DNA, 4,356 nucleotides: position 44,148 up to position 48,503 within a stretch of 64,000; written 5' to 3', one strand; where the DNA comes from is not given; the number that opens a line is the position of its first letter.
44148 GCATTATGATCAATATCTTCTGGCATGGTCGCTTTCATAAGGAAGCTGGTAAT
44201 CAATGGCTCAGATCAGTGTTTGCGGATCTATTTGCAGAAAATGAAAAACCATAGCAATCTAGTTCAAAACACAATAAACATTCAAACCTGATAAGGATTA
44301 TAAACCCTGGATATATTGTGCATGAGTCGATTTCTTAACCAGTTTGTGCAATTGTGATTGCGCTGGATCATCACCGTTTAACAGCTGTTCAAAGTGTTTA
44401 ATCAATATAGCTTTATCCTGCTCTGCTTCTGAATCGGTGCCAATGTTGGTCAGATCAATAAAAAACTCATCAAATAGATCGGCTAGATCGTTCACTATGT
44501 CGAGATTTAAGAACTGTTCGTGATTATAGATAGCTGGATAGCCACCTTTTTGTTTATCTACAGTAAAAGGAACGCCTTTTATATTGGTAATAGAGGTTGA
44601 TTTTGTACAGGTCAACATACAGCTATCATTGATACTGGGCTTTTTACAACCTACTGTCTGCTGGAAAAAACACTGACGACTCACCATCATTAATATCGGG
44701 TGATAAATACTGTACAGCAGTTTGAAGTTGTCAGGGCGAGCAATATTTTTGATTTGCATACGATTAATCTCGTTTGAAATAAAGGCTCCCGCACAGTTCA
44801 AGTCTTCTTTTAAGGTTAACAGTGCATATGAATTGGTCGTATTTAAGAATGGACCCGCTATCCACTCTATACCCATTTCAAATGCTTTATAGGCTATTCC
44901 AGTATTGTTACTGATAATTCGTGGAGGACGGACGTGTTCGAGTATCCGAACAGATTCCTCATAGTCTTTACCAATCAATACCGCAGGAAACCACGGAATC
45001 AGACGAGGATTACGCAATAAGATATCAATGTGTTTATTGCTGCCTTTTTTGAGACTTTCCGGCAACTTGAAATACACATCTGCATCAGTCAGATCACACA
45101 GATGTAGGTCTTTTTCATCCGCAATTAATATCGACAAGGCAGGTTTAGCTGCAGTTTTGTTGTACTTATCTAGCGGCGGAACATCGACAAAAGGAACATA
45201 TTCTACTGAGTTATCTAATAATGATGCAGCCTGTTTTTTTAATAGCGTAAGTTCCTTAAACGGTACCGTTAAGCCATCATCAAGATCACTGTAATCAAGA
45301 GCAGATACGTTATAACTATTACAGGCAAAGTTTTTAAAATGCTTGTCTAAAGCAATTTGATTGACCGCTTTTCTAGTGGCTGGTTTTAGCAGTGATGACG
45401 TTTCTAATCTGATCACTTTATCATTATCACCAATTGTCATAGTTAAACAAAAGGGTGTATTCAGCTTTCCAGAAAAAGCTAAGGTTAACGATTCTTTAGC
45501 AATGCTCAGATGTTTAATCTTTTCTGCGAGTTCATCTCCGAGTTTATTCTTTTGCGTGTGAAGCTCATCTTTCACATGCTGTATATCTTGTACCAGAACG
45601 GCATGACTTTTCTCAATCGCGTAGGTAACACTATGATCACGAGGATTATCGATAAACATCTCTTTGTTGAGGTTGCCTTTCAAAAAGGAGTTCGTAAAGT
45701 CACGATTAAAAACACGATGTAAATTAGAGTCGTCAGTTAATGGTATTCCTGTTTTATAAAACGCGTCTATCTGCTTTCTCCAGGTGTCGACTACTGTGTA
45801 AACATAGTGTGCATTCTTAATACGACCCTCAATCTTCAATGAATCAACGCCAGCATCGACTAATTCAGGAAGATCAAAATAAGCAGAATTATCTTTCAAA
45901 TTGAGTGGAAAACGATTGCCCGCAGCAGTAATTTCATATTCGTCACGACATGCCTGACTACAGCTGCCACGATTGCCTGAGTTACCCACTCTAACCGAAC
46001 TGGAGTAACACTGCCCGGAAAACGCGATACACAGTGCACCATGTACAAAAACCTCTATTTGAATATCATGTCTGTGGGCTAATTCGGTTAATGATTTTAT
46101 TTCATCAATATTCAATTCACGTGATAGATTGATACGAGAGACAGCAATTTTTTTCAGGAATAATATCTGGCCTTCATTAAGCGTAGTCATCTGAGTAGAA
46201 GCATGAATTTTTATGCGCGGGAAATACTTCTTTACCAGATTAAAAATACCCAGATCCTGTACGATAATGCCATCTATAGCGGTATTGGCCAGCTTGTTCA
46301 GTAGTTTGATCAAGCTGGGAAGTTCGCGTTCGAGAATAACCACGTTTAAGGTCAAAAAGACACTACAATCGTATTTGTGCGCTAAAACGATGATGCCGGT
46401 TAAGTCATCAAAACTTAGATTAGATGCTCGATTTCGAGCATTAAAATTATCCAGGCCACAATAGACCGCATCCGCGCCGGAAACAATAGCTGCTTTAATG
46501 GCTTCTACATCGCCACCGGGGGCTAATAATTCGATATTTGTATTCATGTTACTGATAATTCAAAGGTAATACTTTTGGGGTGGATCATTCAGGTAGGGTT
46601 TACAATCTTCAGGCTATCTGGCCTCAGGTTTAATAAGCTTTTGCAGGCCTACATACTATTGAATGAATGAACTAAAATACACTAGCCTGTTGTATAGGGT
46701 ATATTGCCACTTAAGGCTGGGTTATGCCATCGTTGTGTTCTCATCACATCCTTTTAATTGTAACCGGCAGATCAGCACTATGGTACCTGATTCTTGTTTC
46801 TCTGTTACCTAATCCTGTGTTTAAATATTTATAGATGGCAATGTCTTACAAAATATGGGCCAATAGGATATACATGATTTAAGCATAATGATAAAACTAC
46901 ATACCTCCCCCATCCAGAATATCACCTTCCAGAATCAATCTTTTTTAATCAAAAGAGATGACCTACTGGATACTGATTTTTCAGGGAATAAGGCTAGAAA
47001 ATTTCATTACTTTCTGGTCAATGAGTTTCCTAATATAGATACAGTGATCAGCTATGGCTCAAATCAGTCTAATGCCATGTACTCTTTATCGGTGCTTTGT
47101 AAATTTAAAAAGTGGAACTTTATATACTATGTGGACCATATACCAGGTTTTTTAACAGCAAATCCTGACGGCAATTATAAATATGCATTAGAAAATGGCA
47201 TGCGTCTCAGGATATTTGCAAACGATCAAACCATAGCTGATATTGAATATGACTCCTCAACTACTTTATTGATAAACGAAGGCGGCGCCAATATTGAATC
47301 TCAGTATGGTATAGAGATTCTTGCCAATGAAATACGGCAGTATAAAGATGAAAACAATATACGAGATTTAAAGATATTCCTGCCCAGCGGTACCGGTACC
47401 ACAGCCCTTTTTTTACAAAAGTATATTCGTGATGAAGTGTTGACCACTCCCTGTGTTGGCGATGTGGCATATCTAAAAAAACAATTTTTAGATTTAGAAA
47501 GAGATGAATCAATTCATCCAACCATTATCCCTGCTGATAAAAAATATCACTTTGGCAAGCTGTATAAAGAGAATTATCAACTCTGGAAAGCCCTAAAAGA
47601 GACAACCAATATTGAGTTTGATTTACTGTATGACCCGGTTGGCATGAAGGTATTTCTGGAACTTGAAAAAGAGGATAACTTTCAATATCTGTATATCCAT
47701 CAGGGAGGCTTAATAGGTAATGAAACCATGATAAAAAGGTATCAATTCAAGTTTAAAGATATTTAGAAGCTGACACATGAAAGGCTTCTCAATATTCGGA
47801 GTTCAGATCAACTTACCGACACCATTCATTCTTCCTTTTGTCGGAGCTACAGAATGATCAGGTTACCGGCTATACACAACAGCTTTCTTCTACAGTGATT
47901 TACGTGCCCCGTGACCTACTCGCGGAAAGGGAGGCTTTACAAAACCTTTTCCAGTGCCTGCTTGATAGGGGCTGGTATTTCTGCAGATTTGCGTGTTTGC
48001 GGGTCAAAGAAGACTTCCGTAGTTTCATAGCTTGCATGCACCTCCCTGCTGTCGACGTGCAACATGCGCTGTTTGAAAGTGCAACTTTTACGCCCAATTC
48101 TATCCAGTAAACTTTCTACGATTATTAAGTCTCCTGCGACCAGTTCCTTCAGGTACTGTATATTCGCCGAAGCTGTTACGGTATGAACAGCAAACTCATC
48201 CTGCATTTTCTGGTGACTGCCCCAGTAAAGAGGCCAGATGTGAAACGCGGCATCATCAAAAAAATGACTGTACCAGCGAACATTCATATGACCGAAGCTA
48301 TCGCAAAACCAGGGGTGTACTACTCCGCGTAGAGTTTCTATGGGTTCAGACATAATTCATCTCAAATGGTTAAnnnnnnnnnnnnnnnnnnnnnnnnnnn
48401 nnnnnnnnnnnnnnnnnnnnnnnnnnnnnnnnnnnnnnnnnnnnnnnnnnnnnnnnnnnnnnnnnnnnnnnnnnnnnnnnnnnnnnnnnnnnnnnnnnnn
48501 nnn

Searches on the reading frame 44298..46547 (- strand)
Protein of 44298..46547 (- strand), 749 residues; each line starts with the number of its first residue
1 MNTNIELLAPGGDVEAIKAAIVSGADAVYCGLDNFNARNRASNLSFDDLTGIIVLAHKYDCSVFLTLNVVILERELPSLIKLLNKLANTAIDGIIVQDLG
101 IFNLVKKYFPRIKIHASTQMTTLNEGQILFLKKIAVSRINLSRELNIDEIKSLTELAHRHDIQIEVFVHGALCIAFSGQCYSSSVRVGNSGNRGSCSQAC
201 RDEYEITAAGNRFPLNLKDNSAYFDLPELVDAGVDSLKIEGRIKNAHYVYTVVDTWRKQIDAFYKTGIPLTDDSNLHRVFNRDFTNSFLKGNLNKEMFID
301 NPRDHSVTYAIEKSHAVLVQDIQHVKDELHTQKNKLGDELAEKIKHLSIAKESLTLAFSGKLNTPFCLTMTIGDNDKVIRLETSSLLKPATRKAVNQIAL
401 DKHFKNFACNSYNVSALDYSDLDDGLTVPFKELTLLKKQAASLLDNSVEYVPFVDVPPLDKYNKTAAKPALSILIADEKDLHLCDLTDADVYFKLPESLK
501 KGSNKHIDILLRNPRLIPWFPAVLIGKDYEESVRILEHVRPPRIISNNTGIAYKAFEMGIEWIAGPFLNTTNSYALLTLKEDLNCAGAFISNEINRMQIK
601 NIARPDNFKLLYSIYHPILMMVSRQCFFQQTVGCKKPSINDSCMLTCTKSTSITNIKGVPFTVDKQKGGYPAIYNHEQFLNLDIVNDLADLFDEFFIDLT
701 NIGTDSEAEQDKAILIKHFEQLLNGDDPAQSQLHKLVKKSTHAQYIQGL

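Call 6: search_protein_families(library=pfam, proteins=[window:44298-46547:-])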
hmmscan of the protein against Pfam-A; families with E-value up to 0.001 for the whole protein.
window:44298-46547:- (749 aa): 2 families
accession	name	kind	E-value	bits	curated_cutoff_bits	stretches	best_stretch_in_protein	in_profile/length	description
PF01136.24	Peptidase_U32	-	1.5e-73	247.4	22.4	2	77-292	2-230/233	Peptidase family U32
PF12392.13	DUF3656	-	2.5e-05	25.4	22.1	1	331-446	4-106/109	Collagenase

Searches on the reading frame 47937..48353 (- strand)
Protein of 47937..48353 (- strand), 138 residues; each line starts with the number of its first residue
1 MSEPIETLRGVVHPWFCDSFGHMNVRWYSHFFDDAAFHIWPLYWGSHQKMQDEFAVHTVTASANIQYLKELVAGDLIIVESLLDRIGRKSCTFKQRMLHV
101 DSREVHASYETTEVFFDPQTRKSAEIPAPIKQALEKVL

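Call 12: search_protein_families(library=ncbifam, proteins=[window:47937-48353:-])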
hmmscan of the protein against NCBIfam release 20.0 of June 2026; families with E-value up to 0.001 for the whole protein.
window:47937-48353:- (138 aa): 3 families
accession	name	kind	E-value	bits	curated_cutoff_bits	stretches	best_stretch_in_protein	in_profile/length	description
TIGR00051.1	TIGR00051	subfamily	2.3e-09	37.6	68.7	1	18-127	10-117/117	YbgC/FadM family acyl-CoA thioesterase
NF005716.0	PRK07531.1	equivalog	1.5e-06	27.2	592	1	2-137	342-474/495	carnitine 3-dehydrogenase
TIGR02799.1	thio_ybgC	equivalog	0.00017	21.8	141.35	1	47-132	42-125/126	tol-pal system-associated acyl-CoA thioesterase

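Call 69: search_protein_families(library=pfam, proteins=[window:47937-48353:-], max_evalue=0.00001)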
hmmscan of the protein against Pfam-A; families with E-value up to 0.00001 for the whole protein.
window:47937-48353:- (138 aa): 2 families
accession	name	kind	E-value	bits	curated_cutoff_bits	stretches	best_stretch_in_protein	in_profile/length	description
PF13279.12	4HBT_2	-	1.9e-19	70.8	25.5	1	12-134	1-122/122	Thioesterase-like superfamily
PF03061.28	4HBT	-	2.4e-07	31.4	20.6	1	20-104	1-77/79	Thioesterase superfamily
